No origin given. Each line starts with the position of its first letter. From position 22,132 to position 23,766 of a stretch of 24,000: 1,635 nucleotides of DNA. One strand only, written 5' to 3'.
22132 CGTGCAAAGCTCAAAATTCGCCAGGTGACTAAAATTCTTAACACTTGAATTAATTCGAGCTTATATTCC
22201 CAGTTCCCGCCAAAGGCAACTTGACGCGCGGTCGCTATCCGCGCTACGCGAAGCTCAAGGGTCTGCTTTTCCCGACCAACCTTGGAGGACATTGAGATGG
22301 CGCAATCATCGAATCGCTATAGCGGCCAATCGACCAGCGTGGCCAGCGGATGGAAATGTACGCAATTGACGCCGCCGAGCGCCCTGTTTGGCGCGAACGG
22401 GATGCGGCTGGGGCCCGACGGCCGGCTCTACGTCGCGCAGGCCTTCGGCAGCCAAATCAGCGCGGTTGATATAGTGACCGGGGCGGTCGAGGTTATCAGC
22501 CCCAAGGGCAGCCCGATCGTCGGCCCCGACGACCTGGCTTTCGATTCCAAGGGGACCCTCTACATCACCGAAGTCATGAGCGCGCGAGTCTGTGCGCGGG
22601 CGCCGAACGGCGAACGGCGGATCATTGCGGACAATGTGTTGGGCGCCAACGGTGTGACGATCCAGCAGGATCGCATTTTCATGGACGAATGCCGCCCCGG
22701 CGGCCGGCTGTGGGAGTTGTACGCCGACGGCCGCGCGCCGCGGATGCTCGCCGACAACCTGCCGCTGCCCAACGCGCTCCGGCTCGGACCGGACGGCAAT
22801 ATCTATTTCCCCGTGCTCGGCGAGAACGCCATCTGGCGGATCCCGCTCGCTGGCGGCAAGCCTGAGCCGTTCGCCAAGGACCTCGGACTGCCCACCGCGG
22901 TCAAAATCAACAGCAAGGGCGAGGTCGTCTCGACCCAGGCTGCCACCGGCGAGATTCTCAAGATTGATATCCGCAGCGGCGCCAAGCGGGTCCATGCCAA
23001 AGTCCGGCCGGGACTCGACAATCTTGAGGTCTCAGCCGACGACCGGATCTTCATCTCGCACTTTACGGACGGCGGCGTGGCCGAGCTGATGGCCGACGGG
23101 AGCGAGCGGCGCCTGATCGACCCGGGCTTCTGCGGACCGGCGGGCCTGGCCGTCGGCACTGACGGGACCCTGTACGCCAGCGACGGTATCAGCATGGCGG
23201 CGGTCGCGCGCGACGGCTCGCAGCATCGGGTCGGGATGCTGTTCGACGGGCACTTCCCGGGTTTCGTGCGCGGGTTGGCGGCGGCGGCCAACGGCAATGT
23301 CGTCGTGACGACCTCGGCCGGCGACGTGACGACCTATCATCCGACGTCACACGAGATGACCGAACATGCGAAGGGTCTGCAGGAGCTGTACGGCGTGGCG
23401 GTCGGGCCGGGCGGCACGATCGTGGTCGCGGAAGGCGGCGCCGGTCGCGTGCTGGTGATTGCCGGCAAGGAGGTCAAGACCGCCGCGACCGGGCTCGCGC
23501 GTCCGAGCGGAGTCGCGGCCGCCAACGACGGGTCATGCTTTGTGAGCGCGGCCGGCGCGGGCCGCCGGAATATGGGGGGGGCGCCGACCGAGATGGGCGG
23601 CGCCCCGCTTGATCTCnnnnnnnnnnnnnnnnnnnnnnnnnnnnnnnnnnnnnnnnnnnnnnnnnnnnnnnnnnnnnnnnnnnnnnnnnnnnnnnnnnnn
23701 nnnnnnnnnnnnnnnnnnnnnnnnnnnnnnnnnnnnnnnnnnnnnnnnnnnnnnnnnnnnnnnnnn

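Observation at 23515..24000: Convergent beta-propeller paralogs joined by an inverted repeat around a single shared C-terminal cassette (possible invertible segment, truncated duplication, or assembly foldback)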

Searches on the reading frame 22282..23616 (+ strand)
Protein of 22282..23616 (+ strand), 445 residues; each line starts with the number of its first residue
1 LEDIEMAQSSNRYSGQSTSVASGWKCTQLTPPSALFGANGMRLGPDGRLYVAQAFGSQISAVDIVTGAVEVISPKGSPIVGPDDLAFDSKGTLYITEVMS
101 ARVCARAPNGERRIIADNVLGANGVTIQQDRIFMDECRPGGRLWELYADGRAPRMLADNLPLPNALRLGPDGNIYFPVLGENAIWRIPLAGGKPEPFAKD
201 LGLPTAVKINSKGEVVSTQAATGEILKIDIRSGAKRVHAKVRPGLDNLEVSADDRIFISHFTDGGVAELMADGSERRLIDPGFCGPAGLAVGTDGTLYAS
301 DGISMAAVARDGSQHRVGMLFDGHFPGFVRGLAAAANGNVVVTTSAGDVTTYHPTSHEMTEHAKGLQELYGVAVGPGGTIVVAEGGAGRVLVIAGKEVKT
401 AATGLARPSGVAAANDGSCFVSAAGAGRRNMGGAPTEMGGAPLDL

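Call 7: find_encoding_contigs(protein=window:22297-23616:+, flank=10000, max_places=10)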
Protein window:22297-23616:+ (440 aa): no gene with exactly this product is on record in the collection.

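Call 8: search_protein_families(library=pfam, proteins=[window:22297-23616:+], max_evalue=0.1)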
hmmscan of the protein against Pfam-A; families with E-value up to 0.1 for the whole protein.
window:22297-23616:+ (440 aa): 8 families
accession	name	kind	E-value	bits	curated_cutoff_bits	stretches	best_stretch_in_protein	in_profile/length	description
PF24684.1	Vgb_lyase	-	1.8e-11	43.8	50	2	198-423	14-245/290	Virginiamycin B lyase family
PF01436.27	NHL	-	1.9e-11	43.8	20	0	278-296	1-19/28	NHL repeat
PF08450.18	SGL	-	1.4e-09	38.4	26.3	1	33-170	42-148/246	SMP-30/Gluconolactonase/LRE-like region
PF03088.22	Str_synth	-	2e-06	28.3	25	0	389-418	45-74/89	Strictosidine synthase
PF20067.5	SSL_N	-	9.5e-05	22.6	18.9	0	73-91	19-37/46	Strictosidine synthase-like, N-terminal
PF25021.1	TEN_NHL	-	0.0019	17.7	27.1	0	279-307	142-170/357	Teneurin NHL domain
PF23414.1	Beta-prop_EML_2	-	0.012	15.4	90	1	324-398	1-76/266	Echinoderm microtubule-associated protein second beta-propeller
PF23500.1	DUF7133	-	0.031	14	27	0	35-48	137-150/385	Domain of unknown function (DUF7133)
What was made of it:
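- On SMP-30/gluconolactonase/LRE-like, NHL-repeat beta-propeller (identity of the gene): PF08450 scores 38.4 bits (cut-off 26.3) and PF01436 scores 43.8 bits (cut-off 20) (call 8).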

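Call 9: find_homologous_proteins(query=window:22297-23616:+)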
Query window:22297-23616:+ (440 aa): 2475 proteins with E <= 0.001 among 8000 candidates; the best 120 are listed.
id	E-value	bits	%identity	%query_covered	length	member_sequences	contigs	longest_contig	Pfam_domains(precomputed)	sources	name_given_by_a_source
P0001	8.6e-252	854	90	96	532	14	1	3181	PF20067.6,PF03088.23,PF24684.2,PF01436.28,PF25021.2,PF08450.19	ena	-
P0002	6.8e-250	847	88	96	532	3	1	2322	PF13360.14,PF03088.23,PF24684.2,PF01436.28,PF25021.2,PF08450.19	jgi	jgi:sugar lactone lactonase YvrE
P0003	7.0e-248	841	87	96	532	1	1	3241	PF20067.6,PF03088.23,PF24684.2,PF01436.28,PF25021.2,PF08450.19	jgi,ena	-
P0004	9.7e-248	840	87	96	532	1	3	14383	PF20067.6,PF24684.2,PF01436.28,PF25021.2,PF08450.19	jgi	jgi:sugar lactone lactonase YvrE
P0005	2.4e-247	839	88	96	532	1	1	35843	PF13360.14,PF20067.6,PF03088.23,PF24684.2,PF01436.28,PF25021.2,PF08450.19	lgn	-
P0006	2.5e-229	780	80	96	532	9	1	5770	PF13360.14,PF03088.23,PF24684.2,PF01436.28,PF25021.2,PF08450.19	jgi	jgi:sugar lactone lactonase YvrE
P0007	2.3e-228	777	81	96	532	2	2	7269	PF03088.23,PF24684.2,PF01436.28,PF25021.2,PF08450.19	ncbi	ncbi:MAG: SMP-30/gluconolactonase/LRE family protein [Candidatus Binataceae bacterium]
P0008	3.2e-228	776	80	96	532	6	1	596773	PF03088.23,PF24684.2,PF01436.28,PF25021.2,PF08450.19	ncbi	-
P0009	4.0e-228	776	79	96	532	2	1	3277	PF03088.23,PF24684.2,PF01436.28,PF08450.19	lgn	-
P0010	2.2e-226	770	81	95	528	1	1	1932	PF13360.14,PF24684.2,PF01436.28,PF08450.19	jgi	jgi:sugar lactone lactonase YvrE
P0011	2.6e-223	760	79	96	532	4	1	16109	PF24684.2,PF01436.28,PF25021.2,PF08450.19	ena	-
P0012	4.0e-221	753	75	99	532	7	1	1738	PF01731.27,PF03088.23,PF24684.2,PF01436.28,PF25021.2,PF08450.19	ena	-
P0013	8.4e-218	742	75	96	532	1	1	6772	PF03088.23,PF24684.2,PF01436.28,PF08450.19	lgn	-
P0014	1.5e-217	741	75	96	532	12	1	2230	PF01731.27,PF03088.23,PF24684.2,PF01436.28,PF25021.2,PF08450.19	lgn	-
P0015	3.9e-216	736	74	96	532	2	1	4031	PF03088.23,PF24684.2,PF01436.28,PF25021.2,PF08450.19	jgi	jgi:sugar lactone lactonase YvrE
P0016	6.7e-215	732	74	99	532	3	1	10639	PF01731.27,PF03088.23,PF24684.2,PF01436.28,PF25021.2,PF08450.19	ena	-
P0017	5.9e-214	729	75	96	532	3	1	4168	PF01731.27,PF03088.23,PF24684.2,PF01436.28,PF25021.2,PF08450.19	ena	-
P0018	6.7e-214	729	73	96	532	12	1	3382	PF20067.6,PF03088.23,PF24684.2,PF01436.28,PF25021.2,PF08450.19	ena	-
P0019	5.2e-213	726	72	99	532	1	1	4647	PF01731.27,PF03088.23,PF24684.2,PF01436.28,PF25021.2,PF08450.19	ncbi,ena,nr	ncbi:MAG TPA: hypothetical protein VMT64_04925 [Candidatus Binataceae bacterium]|nr:hypothetical pro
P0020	3.3e-212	723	73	99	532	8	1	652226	PF03088.23,PF24684.2,PF01436.28,PF08450.19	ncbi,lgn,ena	-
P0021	2.1e-210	717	74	96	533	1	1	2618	PF13360.14,PF01731.27,PF03088.23,PF24684.2,PF01436.28,PF25021.2,PF08450.19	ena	-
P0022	1.1e-209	715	74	96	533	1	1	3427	PF03088.23,PF24684.2,PF01436.28,PF25021.2,PF08450.19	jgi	-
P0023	2.2e-209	714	75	96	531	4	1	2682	PF03088.23,PF24684.2,PF01436.28,PF25021.2,PF08450.19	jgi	-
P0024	7.0e-209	712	73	96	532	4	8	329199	PF03088.23,PF24684.2,PF01436.28,PF08450.19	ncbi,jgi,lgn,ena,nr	ncbi:MAG TPA: hypothetical protein VFB15_14210 [Candidatus Binataceae bacterium]|nr:hypothetical pro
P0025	7.6e-209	712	74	95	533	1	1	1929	PF03088.23,PF24684.2,PF01436.28,PF25021.2,PF08450.19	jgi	jgi:sugar lactone lactonase YvrE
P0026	5.8e-208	709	73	95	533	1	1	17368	PF03088.23,PF24684.2,PF01436.28,PF25021.2,PF08450.19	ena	-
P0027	1.4e-207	708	73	96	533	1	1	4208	PF03088.23,PF24684.2,PF01436.28,PF25021.2,PF08450.19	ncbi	-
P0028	3.0e-207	707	74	96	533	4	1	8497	PF13360.14,PF03088.23,PF24684.2,PF01436.28,PF25021.2,PF08450.19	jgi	jgi:sugar lactone lactonase YvrE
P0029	3.5e-207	707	71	99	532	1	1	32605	PF03088.23,PF24684.2,PF01436.28,PF08450.19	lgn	-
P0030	1.2e-206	705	73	96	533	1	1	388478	PF03088.23,PF24684.2,PF01436.28,PF25021.2,PF08450.19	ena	-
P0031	2.4e-206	704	73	95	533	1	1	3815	PF03088.23,PF24684.2,PF01436.28,PF25021.2,PF08450.19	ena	-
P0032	3.9e-206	703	74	96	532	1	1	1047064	PF01731.27,PF03088.23,PF24684.2,PF01436.28,PF25021.2,PF08450.19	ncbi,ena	-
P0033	4.0e-206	703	74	96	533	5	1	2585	PF03088.23,PF24684.2,PF01436.28,PF25021.2,PF08450.19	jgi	jgi:sugar lactone lactonase YvrE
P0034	1.4e-205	702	74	95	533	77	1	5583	PF20067.6,PF03088.23,PF24684.2,PF01436.28,PF25021.2,PF08450.19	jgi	jgi:sugar lactone lactonase YvrE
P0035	2.0e-205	701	73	96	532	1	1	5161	PF20067.6,PF03088.23,PF24684.2,PF01436.28,PF25021.2,PF08450.19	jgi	jgi:sugar lactone lactonase YvrE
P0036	2.6e-205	701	73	95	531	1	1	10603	PF01731.27,PF03088.23,PF24684.2,PF01436.28,PF08450.19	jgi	jgi:sugar lactone lactonase YvrE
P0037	5.8e-205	699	72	96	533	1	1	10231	PF20067.6,PF03088.23,PF24684.2,PF01436.28,PF25021.2,PF08450.19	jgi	jgi:sugar lactone lactonase YvrE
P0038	1.8e-204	698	72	96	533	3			PF03088.23,PF24684.2,PF01436.28,PF25021.2,PF08450.19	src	-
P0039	1.8e-203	695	73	95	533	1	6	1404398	PF03088.23,PF24684.2,PF01436.28,PF25021.2,PF08450.19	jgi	jgi:sugar lactone lactonase YvrE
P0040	5.4e-203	693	71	95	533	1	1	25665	PF01731.27,PF03088.23,PF24684.2,PF01436.28,PF25021.2,PF08450.19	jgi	jgi:sugar lactone lactonase YvrE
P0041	5.2e-200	683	72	96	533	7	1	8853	PF03088.23,PF24684.2,PF01436.28,PF25021.2,PF08450.19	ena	-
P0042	1.2e-199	682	72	96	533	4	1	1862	PF21959.3,PF20067.6,PF24684.2,PF01436.28,PF25021.2,PF08450.19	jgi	jgi:DNA-binding beta-propeller fold protein YncE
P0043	1.2e-199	682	71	96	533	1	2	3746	PF03088.23,PF24684.2,PF01436.28,PF25021.2,PF08450.19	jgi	-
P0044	4.4e-199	680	72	96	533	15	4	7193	PF21959.3,PF20067.6,PF24684.2,PF01436.28,PF25021.2,PF08450.19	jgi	jgi:sugar lactone lactonase YvrE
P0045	4.1e-198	677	75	88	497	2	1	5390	PF03088.23,PF24684.2,PF01436.28,PF08450.19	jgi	jgi:sugar lactone lactonase YvrE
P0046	6.4e-196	670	70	96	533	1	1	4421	PF20067.6,PF03088.23,PF24684.2,PF01436.28,PF25021.2,PF08450.19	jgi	jgi:sugar lactone lactonase YvrE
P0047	6.8e-196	670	71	96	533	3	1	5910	PF03088.23,PF24684.2,PF01436.28,PF25021.2,PF08450.19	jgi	-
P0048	3.2e-195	667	71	96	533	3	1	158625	PF21959.3,PF03088.23,PF24684.2,PF01436.28,PF25021.2,PF08450.19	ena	-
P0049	1.2e-194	665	69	96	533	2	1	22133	PF24684.2,PF01436.28,PF25021.2,PF08450.19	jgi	jgi:sugar lactone lactonase YvrE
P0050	1.3e-194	665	69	98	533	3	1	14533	PF03088.23,PF24684.2,PF01436.28,PF25021.2,PF08450.19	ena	-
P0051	1.8e-194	665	69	98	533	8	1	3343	PF03088.23,PF24684.2,PF01436.28,PF25021.2,PF08450.19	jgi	-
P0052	2.0e-194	665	73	91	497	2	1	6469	PF03088.23,PF24684.2,PF01436.28,PF08450.19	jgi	jgi:sugar lactone lactonase YvrE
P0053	7.4e-194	663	70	96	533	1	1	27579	PF21959.3,PF03088.23,PF24684.2,PF01436.28,PF25021.2,PF08450.19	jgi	jgi:sugar lactone lactonase YvrE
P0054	4.2e-193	660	71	96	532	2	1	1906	PF24684.2,PF01436.28,PF08450.19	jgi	jgi:sugar lactone lactonase YvrE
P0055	6.4e-193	660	70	96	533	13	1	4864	PF03088.23,PF24684.2,PF01436.28,PF25021.2,PF08450.19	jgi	jgi:sugar lactone lactonase YvrE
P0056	1.5e-192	659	73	91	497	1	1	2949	PF03088.23,PF24684.2,PF01436.28,PF25021.2,PF08450.19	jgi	jgi:sugar lactone lactonase YvrE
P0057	1.5e-192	659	70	96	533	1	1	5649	PF24684.2,PF01436.28,PF25021.2,PF08450.19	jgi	jgi:sugar lactone lactonase YvrE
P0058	1.7e-192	658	69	96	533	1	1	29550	PF03088.23,PF24684.2,PF01436.28,PF25021.2,PF08450.19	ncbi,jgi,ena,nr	ncbi:MAG TPA: hypothetical protein VJ718_08525 [Candidatus Binataceae bacterium]|jgi:sugar lactone l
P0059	7.2e-191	653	66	96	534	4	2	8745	PF13360.14,PF01731.27,PF24684.2,PF01436.28,PF25021.2,PF08450.19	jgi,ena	-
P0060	7.8e-191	653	69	96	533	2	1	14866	PF03088.23,PF24684.2,PF01436.28,PF25021.2,PF08450.19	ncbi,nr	ncbi:MAG TPA: hypothetical protein VJN94_01500 [Candidatus Binataceae bacterium]|nr:hypothetical pro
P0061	1.4e-190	652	70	96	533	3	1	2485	PF21959.3,PF03088.23,PF24684.2,PF01436.28,PF25021.2,PF08450.19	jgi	jgi:sugar lactone lactonase YvrE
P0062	2.9e-190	651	70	96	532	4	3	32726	PF03088.23,PF24684.2,PF01436.28,PF25021.2,PF08450.19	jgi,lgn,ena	-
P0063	2.1e-189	648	70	96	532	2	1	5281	PF03088.23,PF24684.2,PF01436.28,PF25021.2,PF08450.19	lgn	-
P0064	3.7e-189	647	65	98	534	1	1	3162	PF13360.14,PF01731.27,PF03088.23,PF24684.2,PF01436.28,PF25021.2,PF08450.19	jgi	-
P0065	8.1e-189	646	68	96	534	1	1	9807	PF21959.3,PF03088.23,PF24684.2,PF01436.28,PF08450.19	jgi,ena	-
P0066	1.8e-188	645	69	96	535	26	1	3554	PF13360.14,PF21959.3,PF03088.23,PF24684.2,PF01436.28,PF25021.2,PF08450.19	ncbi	-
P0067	4.4e-188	644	68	96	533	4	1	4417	PF03088.23,PF24684.2,PF01436.28,PF25021.2,PF08450.19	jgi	jgi:sugar lactone lactonase YvrE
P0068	2.7e-187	641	68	96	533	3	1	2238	PF03088.23,PF24684.2,PF01436.28,PF25021.2,PF08450.19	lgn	-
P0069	1.3e-186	639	73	88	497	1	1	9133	PF20067.6,PF03088.23,PF24684.2,PF01436.28,PF08450.19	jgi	-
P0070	6.3e-186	637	69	96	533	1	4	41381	PF21959.3,PF03088.23,PF24684.2,PF01436.28,PF25021.2,PF08450.19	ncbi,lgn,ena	-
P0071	4.3e-185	634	67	96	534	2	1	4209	PF13360.14,PF21959.3,PF03088.23,PF24684.2,PF01436.28,PF25021.2,PF08450.19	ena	-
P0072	7.5e-185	633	66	96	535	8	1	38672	PF13360.14,PF03088.23,PF24684.2,PF01436.28,PF25021.2,PF08450.19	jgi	-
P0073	1.8e-184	632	68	96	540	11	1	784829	PF03088.23,PF24684.2,PF01436.28,PF25021.2,PF08450.19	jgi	jgi:sugar lactone lactonase YvrE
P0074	4.0e-184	631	65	96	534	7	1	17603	PF13360.14,PF21959.3,PF03088.23,PF24684.2,PF01436.28,PF25021.2,PF08450.19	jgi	jgi:sugar lactone lactonase YvrE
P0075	1.4e-183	629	64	96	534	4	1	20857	PF13360.14,PF03088.23,PF24684.2,PF01436.28,PF25021.2,PF08450.19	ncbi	-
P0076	2.0e-183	628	64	98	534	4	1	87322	PF13360.14,PF21959.3,PF03088.23,PF24684.2,PF01436.28,PF25021.2,PF08450.19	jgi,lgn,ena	-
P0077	2.4e-183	628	64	96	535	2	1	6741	PF13360.14,PF03088.23,PF24684.2,PF01436.28,PF25021.2,PF08450.19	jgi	jgi:sugar lactone lactonase YvrE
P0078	3.5e-183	628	65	96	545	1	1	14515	PF24684.2,PF01436.28,PF25021.2,PF08450.19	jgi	jgi:sugar lactone lactonase YvrE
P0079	7.5e-183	627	66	96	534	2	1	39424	PF21959.3,PF03088.23,PF24684.2,PF01436.28,PF25021.2,PF08450.19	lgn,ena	-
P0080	8.0e-183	626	67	95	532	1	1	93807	PF24684.2,PF01436.28,PF08450.19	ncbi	ncbi:MAG: SMP-30/gluconolactonase/LRE family protein [Candidatus Binataceae bacterium]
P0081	1.1e-182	626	65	96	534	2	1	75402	PF13360.14,PF03088.23,PF24684.2,PF01436.28,PF25021.2,PF08450.19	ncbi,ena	-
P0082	1.5e-182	626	65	96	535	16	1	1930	PF13360.14,PF22807.3,PF24684.2,PF01436.28,PF25021.2,PF08450.19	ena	-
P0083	5.6e-182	624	66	96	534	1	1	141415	PF21959.3,PF03088.23,PF24684.2,PF01436.28,PF25021.2,PF08450.19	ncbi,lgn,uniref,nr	ncbi:MAG: hypothetical protein Q7S58_15155 [Candidatus Binatus sp.]|uniref:hypothetical protein n=1 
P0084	7.3e-182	623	64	96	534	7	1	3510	PF13360.14,PF21959.3,PF24684.2,PF01436.28,PF25021.2,PF08450.19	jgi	jgi:sugar lactone lactonase YvrE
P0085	8.8e-182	623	64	98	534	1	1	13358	PF13360.14,PF03088.23,PF24684.2,PF01436.28,PF25021.2,PF08450.19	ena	-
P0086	1.7e-181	622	65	96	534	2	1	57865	PF21959.3,PF03088.23,PF24684.2,PF01436.28,PF25021.2,PF08450.19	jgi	jgi:sugar lactone lactonase YvrE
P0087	3.7e-181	621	64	98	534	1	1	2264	PF13360.14,PF21959.3,PF01731.27,PF03088.23,PF24684.2,PF01436.28,PF25021.2,PF08450.19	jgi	jgi:sugar lactone lactonase YvrE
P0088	6.2e-181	620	68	96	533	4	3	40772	PF21959.3,PF03088.23,PF24684.2,PF01436.28,PF25021.2,PF08450.19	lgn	-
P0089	4.9e-180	617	63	96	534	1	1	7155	PF13360.14,PF03088.23,PF24684.2,PF01436.28,PF25021.2,PF08450.19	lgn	-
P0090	1.8e-179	615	64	96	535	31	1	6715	PF13360.14,PF03088.23,PF24684.2,PF01436.28,PF25021.2,PF08450.19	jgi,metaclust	metaclust:\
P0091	2.1e-179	615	64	96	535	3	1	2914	PF21959.3,PF03088.23,PF24684.2,PF01436.28,PF25021.2,PF08450.19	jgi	jgi:sugar lactone lactonase YvrE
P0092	2.2e-179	615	65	96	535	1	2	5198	PF03088.23,PF24684.2,PF01436.28,PF25021.2,PF08450.19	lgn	-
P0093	5.5e-179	614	70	90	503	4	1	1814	PF03088.23,PF24684.2,PF01436.28,PF25021.2,PF08450.19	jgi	jgi:sugar lactone lactonase YvrE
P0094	7.5e-179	613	65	96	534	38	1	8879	PF03088.23,PF24684.2,PF01436.28,PF25021.2,PF08450.19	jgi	jgi:sugar lactone lactonase YvrE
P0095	1.8e-177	609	65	96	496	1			PF13360.14,PF21959.3,PF20067.6,PF03088.23,PF24684.2,PF01436.28,PF08450.19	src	-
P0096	2.1e-176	605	69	88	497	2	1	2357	PF03088.23,PF24684.2,PF01436.28,PF25021.2,PF08450.19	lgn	-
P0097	1.5e-173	596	73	82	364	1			PF20067.6,PF24684.2,PF25021.2,PF08450.19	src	-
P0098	1.3e-164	566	61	95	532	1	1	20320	PF03088.23,PF24684.2,PF01436.28,PF08450.19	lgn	-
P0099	1.4e-164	566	61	95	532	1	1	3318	PF20067.6,PF03088.23,PF24684.2,PF01436.28,PF25021.2,PF08450.19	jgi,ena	-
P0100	3.0e-164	565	62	95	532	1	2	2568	PF03088.23,PF24684.2,PF01436.28,PF25021.2,PF08450.19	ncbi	ncbi:MAG: SMP-30/gluconolactonase/LRE family protein [Candidatus Binatia bacterium]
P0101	1.2e-163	563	62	95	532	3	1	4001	PF03088.23,PF24684.2,PF01436.28,PF25021.2,PF08450.19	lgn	-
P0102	2.3e-163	562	61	95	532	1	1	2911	PF03088.23,PF24684.2,PF01436.28,PF25021.2,PF08450.19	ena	-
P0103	2.5e-163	562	60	95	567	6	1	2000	PF03088.23,PF24684.2,PF01436.28,PF08450.19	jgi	jgi:sugar lactone lactonase YvrE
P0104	4.4e-163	561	62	95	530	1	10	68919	PF20067.6,PF22807.3,PF03088.23,PF24684.2,PF01436.28,PF25021.2,PF08450.19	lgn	-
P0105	6.5e-163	561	75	73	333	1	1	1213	PF03088.23,PF24684.2,PF01436.28,PF08450.19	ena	-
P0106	6.7e-163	561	61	95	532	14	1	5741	PF03088.23,PF24684.2,PF01436.28,PF08450.19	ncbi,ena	-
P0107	1.2e-162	560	61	95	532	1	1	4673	PF03088.23,PF24684.2,PF01436.28,PF08450.19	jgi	jgi:sugar lactone lactonase YvrE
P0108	1.4e-162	560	60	95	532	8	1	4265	PF03088.23,PF24684.2,PF01436.28,PF25021.2,PF08450.19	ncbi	-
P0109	3.5e-162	558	61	95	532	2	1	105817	PF03088.23,PF24684.2,PF01436.28,PF25021.2,PF08450.19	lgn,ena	-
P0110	3.8e-162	558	61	95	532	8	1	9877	PF13360.14,PF03088.23,PF24684.2,PF01436.28,PF08450.19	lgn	-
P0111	7.7e-162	557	61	95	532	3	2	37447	PF03088.23,PF24684.2,PF01436.28,PF08450.19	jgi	jgi:sugar lactone lactonase YvrE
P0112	8.7e-162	557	62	92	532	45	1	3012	PF03088.23,PF24684.2,PF01436.28,PF25021.2,PF08450.19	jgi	jgi:sugar lactone lactonase YvrE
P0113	1.1e-161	557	61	95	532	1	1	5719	PF03088.23,PF24684.2,PF01436.28,PF08450.19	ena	-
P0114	1.4e-161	557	60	95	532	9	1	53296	PF03088.23,PF24684.2,PF01436.28,PF25021.2,PF08450.19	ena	-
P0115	1.7e-161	556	61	95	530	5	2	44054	PF03088.23,PF24684.2,PF01436.28,PF25021.2,PF08450.19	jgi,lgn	jgi:sugar lactone lactonase YvrE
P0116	4.2e-161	555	61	95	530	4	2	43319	PF20067.6,PF03088.23,PF24684.2,PF01436.28,PF25021.2,PF08450.19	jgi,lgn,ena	jgi:sugar lactone lactonase YvrE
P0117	1.2e-160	553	60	95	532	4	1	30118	PF03088.23,PF24684.2,PF01436.28,PF25021.2,PF08450.19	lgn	-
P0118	1.3e-160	553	61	95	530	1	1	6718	PF20067.6,PF03088.23,PF24684.2,PF01436.28,PF25021.2,PF08450.19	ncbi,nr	ncbi:MAG: gluconolaconase [Candidatus Binatia bacterium]|nr:gluconolaconase [Candidatus Binatia bact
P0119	2.7e-160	552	65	83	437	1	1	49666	PF21959.3,PF24684.2,PF01436.28,PF08450.19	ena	-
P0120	3.0e-160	552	60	95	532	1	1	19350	PF13360.14,PF03088.23,PF24684.2,PF01436.28,PF08450.19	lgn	-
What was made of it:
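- On SMP-30/gluconolactonase/LRE-like, NHL-repeat beta-propeller (identity of the gene): Homologs are named SMP-30/gluconolactonase/LRE family in Candidatus Binataceae (call 9).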

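Call 10: find_encoding_contigs(protein=P0005, flank=10000, max_places=4)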
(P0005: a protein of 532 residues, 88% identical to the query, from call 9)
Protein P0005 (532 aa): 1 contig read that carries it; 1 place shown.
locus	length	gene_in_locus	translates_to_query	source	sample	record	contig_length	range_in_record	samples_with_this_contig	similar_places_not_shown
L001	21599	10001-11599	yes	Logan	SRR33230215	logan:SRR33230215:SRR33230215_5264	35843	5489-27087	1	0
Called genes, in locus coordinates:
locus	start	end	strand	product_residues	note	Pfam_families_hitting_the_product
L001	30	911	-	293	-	-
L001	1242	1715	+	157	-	-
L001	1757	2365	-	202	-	PF02627:CMD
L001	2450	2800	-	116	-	-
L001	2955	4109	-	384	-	PF02515:CoA_transf_3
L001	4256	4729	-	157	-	-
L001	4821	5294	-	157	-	PF09723:Zn_ribbon_8 (weak)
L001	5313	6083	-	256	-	PF00753:Lactamase_B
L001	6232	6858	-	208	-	-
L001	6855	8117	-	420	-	PF04744:Monooxygenase_B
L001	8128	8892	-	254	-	PF02461:AMO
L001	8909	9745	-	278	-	PF04896:AmoC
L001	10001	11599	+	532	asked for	PF08450:SGL (faint), PF25021:TEN_NHL (faint), PF01436:NHL (faint), PF03088:Str_synth (faint), PF13360:PQQ_2 (faint), PF20067:SSL_N (faint), PF24684:Vgb_lyase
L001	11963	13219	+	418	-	-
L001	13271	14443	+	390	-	PF16697:Yop-YscD_cpl, PF00498:FHA, PF00578:AhpC-TSA, PF08534:Redoxin, PF00085:Thioredoxin (weak), PF13098:Thioredoxin_2 (weak), PF13905:Thioredoxin_8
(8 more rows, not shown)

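Call 11: find_encoding_contigs(protein=P0004, flank=10000, max_places=4)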
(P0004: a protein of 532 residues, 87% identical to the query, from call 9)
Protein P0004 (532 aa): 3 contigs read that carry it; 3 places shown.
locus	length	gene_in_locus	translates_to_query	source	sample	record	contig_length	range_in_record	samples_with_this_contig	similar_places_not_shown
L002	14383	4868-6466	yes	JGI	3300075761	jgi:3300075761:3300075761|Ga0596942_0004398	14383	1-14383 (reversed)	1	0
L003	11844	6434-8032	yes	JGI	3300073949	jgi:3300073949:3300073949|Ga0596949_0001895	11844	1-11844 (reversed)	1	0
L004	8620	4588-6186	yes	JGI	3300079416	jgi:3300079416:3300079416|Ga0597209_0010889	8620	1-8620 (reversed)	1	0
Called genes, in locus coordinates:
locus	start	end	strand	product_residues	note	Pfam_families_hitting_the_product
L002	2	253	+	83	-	?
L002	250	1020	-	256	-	PF00753:Lactamase_B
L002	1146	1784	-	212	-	-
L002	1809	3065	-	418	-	PF04744:Monooxygenase_B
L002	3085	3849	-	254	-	PF02461:AMO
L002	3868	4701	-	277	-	PF04896:AmoC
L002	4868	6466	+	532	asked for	PF08450:SGL (faint), PF25021:TEN_NHL (faint), PF01436:NHL (faint), PF20067:SSL_N (faint), PF24684:Vgb_lyase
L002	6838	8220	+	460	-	PF02550:AcetylCoA_hydro, PF13336:AcetylCoA_hyd_C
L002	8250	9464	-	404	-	PF05762:VWA_CoxE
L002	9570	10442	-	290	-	PF00004:AAA, PF07724:AAA_2 (faint), PF07726:AAA_3 (faint), PF07728:AAA_5, PF13401:AAA_22 (weak)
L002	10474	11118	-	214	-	PF03167:UDG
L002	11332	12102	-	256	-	PF00106:adh_short, PF08659:KR (weak), PF13561:adh_short_C2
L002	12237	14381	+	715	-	?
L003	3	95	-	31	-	?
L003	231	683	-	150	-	-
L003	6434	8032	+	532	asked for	PF08450:SGL (faint), PF25021:TEN_NHL (faint), PF01436:NHL (faint), PF20067:SSL_N (faint), PF24684:Vgb_lyase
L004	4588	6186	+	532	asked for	PF08450:SGL (faint), PF25021:TEN_NHL (faint), PF01436:NHL (faint), PF20067:SSL_N (faint), PF24684:Vgb_lyase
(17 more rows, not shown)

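Call 12: find_encoding_contigs(protein=P0001, flank=10000, max_places=4)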
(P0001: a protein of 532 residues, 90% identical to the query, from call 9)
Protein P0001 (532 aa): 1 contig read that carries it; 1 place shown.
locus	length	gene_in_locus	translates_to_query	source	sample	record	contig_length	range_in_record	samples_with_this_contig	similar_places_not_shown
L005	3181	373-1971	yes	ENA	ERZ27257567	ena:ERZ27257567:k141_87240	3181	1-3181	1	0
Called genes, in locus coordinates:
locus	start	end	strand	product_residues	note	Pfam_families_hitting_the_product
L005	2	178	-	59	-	?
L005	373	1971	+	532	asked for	PF08450:SGL (faint), PF25021:TEN_NHL (faint), PF01436:NHL (faint), PF03088:Str_synth (faint), PF20067:SSL_N (faint), PF24684:Vgb_lyase (weak)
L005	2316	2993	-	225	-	-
